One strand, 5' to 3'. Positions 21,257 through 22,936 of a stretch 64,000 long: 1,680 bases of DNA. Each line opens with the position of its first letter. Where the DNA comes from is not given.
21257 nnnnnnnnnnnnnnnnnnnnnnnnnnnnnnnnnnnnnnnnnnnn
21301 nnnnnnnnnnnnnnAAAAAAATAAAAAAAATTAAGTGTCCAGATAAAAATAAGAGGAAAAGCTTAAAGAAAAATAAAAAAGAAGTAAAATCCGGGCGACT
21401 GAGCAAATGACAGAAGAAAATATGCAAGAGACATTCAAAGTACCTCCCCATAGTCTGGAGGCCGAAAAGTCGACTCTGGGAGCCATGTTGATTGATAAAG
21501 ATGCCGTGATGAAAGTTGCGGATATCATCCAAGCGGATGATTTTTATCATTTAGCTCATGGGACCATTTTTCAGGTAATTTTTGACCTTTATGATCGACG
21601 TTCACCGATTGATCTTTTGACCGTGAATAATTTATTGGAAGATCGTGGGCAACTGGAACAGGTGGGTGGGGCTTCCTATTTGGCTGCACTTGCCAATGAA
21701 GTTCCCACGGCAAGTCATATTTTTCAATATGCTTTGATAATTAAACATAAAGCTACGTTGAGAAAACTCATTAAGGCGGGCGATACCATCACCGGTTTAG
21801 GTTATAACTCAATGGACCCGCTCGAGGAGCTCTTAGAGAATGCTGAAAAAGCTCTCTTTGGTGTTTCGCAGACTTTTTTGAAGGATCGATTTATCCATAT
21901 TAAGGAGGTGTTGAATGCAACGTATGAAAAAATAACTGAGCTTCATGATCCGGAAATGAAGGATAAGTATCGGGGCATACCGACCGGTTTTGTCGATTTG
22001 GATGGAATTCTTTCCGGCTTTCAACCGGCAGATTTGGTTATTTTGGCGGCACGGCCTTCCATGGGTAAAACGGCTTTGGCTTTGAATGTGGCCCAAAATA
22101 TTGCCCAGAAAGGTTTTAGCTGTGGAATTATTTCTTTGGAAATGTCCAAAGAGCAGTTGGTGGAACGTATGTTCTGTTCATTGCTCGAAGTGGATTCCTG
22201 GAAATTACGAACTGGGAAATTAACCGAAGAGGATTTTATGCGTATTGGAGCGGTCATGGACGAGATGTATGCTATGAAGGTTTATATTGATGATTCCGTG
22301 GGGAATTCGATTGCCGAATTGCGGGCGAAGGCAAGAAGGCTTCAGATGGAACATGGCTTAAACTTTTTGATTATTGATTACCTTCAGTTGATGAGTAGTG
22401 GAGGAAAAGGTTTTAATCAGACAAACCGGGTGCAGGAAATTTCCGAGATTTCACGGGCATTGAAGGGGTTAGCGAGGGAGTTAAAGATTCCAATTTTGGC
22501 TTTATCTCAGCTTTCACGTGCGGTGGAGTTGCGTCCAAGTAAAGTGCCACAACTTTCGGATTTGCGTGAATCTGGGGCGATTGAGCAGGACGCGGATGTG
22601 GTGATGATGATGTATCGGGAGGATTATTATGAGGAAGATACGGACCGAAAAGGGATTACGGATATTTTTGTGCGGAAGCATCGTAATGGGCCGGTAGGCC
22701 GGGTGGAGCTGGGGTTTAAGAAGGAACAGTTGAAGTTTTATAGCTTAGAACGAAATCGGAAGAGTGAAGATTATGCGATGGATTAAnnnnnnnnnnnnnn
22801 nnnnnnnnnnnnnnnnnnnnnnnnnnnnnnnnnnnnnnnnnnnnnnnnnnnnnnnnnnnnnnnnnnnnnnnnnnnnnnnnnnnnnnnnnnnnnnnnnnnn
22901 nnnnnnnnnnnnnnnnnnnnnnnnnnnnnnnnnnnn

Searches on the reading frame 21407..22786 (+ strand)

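Call 12: search_protein_families(library=ncbifam, proteins=[window:21407-22786:+], max_evalue=0.00001)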
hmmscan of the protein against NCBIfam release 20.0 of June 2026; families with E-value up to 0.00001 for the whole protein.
window:21407-22786:+ (459 aa): 16 families
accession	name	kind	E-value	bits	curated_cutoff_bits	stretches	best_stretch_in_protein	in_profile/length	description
NF004384.0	PRK05748.1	equivalog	2.7e-163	543.7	525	1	8-453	5-448/452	replicative DNA helicase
TIGR00665.1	DnaB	equivalog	2.9e-162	540.4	385.25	1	13-448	2-434/435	replicative DNA helicase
NF005852.0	PRK07773.1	equivalog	3.4e-151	505.4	780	2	5-391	16-398/886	replicative DNA helicase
NF004109.0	PRK05595.1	equivalog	7.8e-137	456.6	737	1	6-448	1-439/444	replicative DNA helicase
NF005424.0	PRK07004.1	equivalog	1.6e-127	425.8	834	1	7-446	9-450/460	replicative DNA helicase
NF006606.0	PRK09165.1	equivalog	8.8e-127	423.7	540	1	3-454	11-494/497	replicative DNA helicase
TIGR03600.1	phage_DnaB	exception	1.4e-124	416.3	498.65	1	16-437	1-421/421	phage replicative helicase, DnaB family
NF006443.0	PRK08760.1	equivalog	4.6e-124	414.3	741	1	6-449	26-469/476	replicative DNA helicase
NF004967.0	PRK06321.1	equivalog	2e-121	406.2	751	1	4-445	7-463/472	replicative DNA helicase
NF040583.1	dnaB_SPI-7_type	exception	7e-121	404.3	655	1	14-445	2-432/434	SPI-7-type island replicative DNA helicase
NF005369.0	PRK06904.1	equivalog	3e-120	402.2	809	1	8-452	20-469/474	replicative DNA helicase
NF005945.0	PRK08006.1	equivalog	7.1e-117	391.1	898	1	7-444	21-460/471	replicative DNA helicase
NF006458.0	PRK08840.1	equivalog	2.6e-116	389.1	884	1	7-444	14-453/464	replicative DNA helicase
NF006306.0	PRK08506.1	equivalog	1.5e-105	353.6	596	1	16-413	6-395/472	replicative DNA helicase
NF005240.0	PRK06749.1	subfamily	2.4e-95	319.9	686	1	17-446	6-426/428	replicative DNA helicase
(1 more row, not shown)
